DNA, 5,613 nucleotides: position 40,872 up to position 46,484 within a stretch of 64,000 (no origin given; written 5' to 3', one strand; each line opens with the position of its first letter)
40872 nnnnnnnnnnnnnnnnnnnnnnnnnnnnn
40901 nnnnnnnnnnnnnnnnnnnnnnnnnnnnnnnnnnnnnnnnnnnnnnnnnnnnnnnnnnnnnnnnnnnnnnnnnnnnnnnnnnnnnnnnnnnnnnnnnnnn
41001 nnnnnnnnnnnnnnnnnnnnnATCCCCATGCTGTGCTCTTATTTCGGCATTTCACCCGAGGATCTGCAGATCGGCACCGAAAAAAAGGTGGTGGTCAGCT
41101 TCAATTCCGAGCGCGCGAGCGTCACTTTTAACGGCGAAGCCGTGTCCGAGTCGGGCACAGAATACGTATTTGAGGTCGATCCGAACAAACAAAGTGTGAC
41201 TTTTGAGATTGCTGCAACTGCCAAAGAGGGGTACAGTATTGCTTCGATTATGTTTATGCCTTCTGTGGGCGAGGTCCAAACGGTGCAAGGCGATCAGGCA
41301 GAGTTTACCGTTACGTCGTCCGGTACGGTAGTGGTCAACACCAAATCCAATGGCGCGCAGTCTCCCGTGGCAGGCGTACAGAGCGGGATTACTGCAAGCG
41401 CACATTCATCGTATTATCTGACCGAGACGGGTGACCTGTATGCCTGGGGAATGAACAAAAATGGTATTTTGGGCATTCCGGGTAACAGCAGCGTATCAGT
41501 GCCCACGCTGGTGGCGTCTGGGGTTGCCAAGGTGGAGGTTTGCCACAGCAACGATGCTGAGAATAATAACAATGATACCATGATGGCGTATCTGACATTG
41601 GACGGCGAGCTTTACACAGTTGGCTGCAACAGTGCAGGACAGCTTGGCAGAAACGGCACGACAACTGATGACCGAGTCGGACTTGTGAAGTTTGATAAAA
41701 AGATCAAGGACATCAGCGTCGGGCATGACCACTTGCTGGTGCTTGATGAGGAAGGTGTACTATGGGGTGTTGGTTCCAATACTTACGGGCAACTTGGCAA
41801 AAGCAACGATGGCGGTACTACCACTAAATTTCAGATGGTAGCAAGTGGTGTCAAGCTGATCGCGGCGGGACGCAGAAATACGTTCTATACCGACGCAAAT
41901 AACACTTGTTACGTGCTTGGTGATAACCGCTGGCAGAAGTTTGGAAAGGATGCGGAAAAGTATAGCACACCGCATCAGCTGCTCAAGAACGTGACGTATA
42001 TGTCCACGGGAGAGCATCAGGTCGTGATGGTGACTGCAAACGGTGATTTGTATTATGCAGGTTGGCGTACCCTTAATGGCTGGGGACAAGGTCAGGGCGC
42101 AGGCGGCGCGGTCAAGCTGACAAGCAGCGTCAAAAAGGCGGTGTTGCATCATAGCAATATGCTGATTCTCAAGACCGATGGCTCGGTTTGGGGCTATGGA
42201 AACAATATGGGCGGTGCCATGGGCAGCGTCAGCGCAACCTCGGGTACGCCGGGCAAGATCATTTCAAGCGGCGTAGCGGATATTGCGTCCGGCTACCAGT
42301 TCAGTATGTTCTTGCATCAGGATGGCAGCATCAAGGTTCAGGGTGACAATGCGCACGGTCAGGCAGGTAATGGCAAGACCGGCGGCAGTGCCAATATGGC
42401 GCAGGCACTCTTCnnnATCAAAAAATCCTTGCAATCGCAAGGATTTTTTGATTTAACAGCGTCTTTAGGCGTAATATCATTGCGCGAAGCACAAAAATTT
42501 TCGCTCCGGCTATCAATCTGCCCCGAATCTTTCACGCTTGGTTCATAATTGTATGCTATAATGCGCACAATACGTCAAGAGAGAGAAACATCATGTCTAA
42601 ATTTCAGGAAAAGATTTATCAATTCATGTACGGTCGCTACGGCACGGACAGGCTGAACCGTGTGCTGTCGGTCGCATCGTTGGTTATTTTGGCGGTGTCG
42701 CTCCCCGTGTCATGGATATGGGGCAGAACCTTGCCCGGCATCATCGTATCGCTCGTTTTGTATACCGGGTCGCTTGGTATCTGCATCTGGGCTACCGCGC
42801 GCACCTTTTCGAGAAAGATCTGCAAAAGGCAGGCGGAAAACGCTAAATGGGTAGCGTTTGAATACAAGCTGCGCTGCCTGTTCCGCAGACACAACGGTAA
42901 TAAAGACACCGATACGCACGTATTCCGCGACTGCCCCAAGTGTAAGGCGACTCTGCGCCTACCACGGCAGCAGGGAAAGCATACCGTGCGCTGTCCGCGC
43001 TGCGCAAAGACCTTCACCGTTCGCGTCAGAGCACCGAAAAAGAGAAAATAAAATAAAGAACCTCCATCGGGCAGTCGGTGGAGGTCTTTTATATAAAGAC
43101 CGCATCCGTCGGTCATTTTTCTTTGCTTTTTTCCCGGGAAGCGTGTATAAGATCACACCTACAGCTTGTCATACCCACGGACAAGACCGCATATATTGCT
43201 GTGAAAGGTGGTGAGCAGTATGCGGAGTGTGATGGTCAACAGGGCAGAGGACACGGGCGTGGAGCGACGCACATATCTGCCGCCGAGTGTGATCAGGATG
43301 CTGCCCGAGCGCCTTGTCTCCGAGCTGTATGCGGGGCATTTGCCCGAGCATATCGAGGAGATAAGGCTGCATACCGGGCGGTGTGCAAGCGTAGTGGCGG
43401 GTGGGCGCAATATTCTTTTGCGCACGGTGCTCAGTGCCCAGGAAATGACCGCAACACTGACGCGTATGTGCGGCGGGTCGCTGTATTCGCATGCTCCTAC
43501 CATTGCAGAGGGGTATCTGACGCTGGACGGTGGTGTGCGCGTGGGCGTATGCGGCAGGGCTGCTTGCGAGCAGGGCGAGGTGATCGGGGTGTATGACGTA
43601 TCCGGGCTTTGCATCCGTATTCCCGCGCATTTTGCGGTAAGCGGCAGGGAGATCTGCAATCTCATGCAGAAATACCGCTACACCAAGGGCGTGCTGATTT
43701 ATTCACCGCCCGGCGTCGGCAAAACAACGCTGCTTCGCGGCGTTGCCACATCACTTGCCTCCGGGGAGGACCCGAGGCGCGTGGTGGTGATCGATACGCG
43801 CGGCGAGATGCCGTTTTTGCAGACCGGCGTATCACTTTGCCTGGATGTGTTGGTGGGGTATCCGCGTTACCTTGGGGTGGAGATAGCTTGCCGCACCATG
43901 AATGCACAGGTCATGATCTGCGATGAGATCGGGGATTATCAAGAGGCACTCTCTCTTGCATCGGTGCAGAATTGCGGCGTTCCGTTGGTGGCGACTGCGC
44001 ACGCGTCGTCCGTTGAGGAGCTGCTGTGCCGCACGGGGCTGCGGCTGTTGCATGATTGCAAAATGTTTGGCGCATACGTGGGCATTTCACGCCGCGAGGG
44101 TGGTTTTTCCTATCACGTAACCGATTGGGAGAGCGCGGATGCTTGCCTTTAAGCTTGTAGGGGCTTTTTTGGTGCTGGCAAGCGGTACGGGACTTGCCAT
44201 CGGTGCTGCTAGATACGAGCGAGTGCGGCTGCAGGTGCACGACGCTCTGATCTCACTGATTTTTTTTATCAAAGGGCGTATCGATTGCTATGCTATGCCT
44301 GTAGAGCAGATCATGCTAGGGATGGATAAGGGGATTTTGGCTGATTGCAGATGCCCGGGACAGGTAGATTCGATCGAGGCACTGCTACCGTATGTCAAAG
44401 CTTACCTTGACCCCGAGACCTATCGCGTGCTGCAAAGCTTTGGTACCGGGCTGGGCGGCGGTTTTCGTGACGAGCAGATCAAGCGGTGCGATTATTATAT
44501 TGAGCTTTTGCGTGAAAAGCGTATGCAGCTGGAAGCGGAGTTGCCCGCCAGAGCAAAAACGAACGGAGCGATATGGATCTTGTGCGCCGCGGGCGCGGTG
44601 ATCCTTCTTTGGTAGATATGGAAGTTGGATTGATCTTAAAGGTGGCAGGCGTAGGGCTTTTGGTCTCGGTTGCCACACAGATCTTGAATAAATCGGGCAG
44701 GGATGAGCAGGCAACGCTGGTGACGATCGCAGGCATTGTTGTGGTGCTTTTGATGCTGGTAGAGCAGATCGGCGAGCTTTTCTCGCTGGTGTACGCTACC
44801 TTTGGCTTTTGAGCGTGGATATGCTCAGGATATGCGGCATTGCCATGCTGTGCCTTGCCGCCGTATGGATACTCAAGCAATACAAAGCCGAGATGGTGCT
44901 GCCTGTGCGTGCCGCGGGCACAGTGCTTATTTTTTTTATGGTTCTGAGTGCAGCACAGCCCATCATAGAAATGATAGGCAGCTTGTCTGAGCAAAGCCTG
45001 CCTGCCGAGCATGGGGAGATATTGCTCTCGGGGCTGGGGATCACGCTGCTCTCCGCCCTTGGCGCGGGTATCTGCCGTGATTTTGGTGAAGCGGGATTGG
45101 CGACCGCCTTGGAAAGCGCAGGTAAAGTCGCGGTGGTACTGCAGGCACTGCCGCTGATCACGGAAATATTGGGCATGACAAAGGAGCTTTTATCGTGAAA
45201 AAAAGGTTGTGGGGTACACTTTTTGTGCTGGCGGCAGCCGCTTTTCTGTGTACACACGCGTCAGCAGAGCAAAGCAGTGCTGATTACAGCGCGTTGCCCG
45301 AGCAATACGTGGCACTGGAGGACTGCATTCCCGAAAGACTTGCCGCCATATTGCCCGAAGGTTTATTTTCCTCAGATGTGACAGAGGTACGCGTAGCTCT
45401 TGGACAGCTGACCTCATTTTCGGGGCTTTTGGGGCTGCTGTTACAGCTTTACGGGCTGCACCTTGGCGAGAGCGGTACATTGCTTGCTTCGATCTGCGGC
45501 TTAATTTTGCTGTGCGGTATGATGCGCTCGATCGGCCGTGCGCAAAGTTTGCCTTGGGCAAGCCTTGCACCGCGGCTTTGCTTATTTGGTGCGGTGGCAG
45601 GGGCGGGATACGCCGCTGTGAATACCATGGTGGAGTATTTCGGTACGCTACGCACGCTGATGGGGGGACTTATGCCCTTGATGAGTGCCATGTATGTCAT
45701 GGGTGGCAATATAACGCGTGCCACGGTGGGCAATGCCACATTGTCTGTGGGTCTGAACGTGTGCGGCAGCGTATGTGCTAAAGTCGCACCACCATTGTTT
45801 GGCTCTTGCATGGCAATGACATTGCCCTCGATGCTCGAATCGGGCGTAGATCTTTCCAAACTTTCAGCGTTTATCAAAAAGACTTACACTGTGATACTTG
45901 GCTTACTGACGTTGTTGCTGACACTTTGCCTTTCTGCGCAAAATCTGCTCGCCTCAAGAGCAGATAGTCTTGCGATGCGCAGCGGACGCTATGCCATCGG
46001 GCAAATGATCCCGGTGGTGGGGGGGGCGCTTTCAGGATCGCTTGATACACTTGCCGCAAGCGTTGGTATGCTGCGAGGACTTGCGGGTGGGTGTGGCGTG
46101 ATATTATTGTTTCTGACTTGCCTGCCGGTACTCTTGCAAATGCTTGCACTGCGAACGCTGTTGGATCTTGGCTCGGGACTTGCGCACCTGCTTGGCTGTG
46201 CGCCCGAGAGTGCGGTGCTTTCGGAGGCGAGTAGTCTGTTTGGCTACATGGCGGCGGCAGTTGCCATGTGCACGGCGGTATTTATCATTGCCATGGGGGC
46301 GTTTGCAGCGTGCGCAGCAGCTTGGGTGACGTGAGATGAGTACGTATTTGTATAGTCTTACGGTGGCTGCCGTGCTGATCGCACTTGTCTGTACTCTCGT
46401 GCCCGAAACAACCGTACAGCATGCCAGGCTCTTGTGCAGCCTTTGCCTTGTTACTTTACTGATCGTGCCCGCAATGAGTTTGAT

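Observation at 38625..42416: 1263-aa lipoprotein fusing lamin-tail domain, CotH atypical-kinase core and a seven-blade RCC1-like propeller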

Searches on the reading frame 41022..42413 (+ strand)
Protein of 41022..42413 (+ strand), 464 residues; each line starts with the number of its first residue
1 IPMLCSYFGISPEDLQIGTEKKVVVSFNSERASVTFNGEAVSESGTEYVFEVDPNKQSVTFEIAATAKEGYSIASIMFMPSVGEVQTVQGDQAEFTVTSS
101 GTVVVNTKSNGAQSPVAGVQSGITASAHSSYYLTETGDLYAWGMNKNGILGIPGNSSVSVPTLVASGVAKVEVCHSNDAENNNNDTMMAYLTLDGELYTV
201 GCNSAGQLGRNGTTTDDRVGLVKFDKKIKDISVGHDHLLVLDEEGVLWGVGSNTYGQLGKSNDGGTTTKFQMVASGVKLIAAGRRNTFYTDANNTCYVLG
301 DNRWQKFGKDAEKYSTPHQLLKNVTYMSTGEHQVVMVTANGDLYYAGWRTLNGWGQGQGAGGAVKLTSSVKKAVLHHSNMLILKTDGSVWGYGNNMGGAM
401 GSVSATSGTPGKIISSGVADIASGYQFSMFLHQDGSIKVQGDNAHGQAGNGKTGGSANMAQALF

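Call 52: predict_structure(alignment_id=A4)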
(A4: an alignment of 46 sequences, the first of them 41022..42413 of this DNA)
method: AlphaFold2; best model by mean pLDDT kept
length: 464 residues; sequences in the alignment: 46
mean_pLDDT: 92.5   pTM: 0.86
mean pLDDT of the five models: 92.5, 90.0, 89.3, 88.7, 88.2
residues with pLDDT >= 90: 351; 70-90: 101; 50-70: 12; < 50: 0
segments of 3 or more residues with pLDDT < 50: none
pLDDT, mean of each block of 10 residues (from residue 1): 72 62 89 96 87 82 96 91 85 93 89 84 97 95 95 88 94 89 93 97 96 95 97 97 98 97 95 98 97 98 95 97 97 96 95 86 96 94 98 94 89 97 97 96 96 92 89
secondary structure, 60 per line:
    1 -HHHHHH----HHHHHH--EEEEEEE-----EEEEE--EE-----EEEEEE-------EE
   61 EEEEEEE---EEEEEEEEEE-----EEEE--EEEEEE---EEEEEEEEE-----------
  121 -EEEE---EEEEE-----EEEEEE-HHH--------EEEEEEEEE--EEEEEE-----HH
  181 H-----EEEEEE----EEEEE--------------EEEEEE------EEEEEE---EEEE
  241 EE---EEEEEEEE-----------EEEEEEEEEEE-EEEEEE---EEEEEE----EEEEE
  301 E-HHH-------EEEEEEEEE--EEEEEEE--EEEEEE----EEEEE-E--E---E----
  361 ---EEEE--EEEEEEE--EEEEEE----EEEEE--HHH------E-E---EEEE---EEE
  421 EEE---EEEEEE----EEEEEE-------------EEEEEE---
elements in order: H2-7 H12-17 E20-26 E32-36 E46-51 E59-67 E71-80 E86-89 E92-97 E101-109 E122-125 E129-133 E139-144 E157-165 E168-173 E187-192 E197-201 E216-221 E228-233 E237-242 E246-253 E265-275 E277-282 E286-291 E296-301 E313-321 E324-330 E333-338 E343-347 E364-367 E370-376 E379-384 E389-393 E411-414 E418-423 E427-432 E437-442 E456-461

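Call 56: fold_search(model_id=the predicted structure, library=pdb)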
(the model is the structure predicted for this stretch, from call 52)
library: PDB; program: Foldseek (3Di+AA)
matches with E <= 10: 1617; with E <= 0.001: 753
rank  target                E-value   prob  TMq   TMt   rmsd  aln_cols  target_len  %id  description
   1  6dd7_A                3.5e-25  1.00  0.65  0.80   2.8       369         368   20  Crystal structure of plant UVB photoreceptor UVR8 from in situ serial Laue diffraction (released 2018-07-18)
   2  4dnv_B                8.0e-25  1.00  0.64  0.79   2.8       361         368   22  Crystal structure of the W285F mutant of UVB-resistance protein UVR8 (released 2012-03-07)
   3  8gqe_B                2.0e-24  1.00  0.64  0.76   3.0       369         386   21  Crystal structure of the W285A mutant of UVR8 in complex with RUP2 (released 2022-09-14)
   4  6xzm_A                2.3e-24  1.00  0.64  0.80   2.9       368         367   21  Arabidopsis UV-B photoreceptor UVR8 mutant D96N D107N W285A (released 2021-01-13)
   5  4dnw_A                2.6e-24  1.00  0.64  0.80   2.8       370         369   20  Crystal structure of UVB-resistance protein UVR8 (released 2012-03-07)
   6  7vgg_B                3.8e-24  1.00  0.63  0.77   2.8       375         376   20  Cryo-EM structure of Ultraviolet-B activated UVR8 in complex with COP1 (released 2022-05-04)
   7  4d9s_A                5.6e-24  1.00  0.64  0.77   2.8       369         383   21  Crystal structure of Arabidopsis thaliana UVR8 (UV Resistance locus 8) (released 2012-04-04)
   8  6xzl                  5.9e-24  1.00  0.65  0.79   3.2       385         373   21  Arabidopsis UV-B photoreceptor UVR8 mutant D96N D107N (released 2021-01-13)
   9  4dnu                  1.0e-23  1.00  0.64  0.79   2.8       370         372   20  Crystal structure of the W285A mutant of UVB-resistance protein UVR8 (released 2012-03-07)
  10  4dnw_B                1.0e-23  1.00  0.64  0.79   3.5       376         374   20  Crystal structure of UVB-resistance protein UVR8 (released 2012-03-07)
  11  4nc4_A                2.3e-23  1.00  0.64  0.80   2.9       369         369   20  Crystal structure of photoreceptor AtUVR8 mutant W285F and light-induced structural changes at 120K (released 2016-10-26)
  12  4dnv_A                1.9e-22  1.00  0.64  0.79   2.7       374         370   20  Crystal structure of the W285F mutant of UVB-resistance protein UVR8 (released 2012-03-07)
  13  4d9s_B                2.0e-22  1.00  0.64  0.78   2.7       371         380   21  Crystal structure of Arabidopsis thaliana UVR8 (UV Resistance locus 8) (released 2012-04-04)
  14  7q40_C                2.0e-22  1.00  0.47  0.58   7.9       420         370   20  Crystal structure of RCC1-Like domain 2 of ubiquitin ligase HERC2 (released 2022-11-16)
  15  3kci                  3.9e-22  1.00  0.59  0.74   2.5       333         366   22  The third RLD domain of HERC2 (released 2009-11-03)
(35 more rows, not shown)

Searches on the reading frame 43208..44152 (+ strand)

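Call 7: search_protein_families(library=pfam, proteins=[window:43208-44152:+], max_evalue=0.001)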
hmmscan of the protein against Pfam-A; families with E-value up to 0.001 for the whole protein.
window:43208-44152:+ (314 aa): 2 families
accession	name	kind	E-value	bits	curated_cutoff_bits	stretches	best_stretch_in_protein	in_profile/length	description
PF19568.5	Spore_III_AA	-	8.7e-34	117.4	27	1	46-296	26-289/306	Sporulation stage III, protein AA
PF03266.21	NTPase_1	-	0.00031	21.1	23.9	0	162-185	2-25/168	NTPase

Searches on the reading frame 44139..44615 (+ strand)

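Call 7: search_protein_families(library=pfam, proteins=[window:44139-44615:+], max_evalue=0.001)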
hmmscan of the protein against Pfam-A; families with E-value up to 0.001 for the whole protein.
window:44139-44615:+ (158 aa): 1 family
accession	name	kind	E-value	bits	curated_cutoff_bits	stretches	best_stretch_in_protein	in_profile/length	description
PF09548.15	Spore_III_AB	-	9.2e-15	55.5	32.5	2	87-158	99-170/170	Stage III sporulation protein AB (spore_III_AB)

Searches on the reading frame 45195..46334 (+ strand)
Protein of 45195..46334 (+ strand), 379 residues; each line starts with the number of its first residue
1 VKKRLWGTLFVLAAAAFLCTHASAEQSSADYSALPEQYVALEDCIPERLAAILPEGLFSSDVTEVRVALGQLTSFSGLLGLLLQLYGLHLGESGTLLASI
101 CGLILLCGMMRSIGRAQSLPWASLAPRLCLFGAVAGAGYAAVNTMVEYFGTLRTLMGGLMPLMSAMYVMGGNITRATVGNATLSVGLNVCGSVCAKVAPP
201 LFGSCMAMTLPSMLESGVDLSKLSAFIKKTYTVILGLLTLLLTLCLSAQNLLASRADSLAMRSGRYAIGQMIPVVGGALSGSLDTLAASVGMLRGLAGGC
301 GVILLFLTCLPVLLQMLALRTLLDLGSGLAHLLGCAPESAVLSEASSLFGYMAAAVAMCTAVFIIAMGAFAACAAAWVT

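Call 7: search_protein_families(library=pfam, proteins=[window:45195-46334:+], max_evalue=0.001)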
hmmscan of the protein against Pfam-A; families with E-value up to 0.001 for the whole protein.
window:45195-46334:+ (379 aa): 1 family
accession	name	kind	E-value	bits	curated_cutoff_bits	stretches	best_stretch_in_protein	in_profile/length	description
PF09546.15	Spore_III_AE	-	1.8e-29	103.4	27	1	74-371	18-318/321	Stage III sporulation protein AE (spore_III_AE)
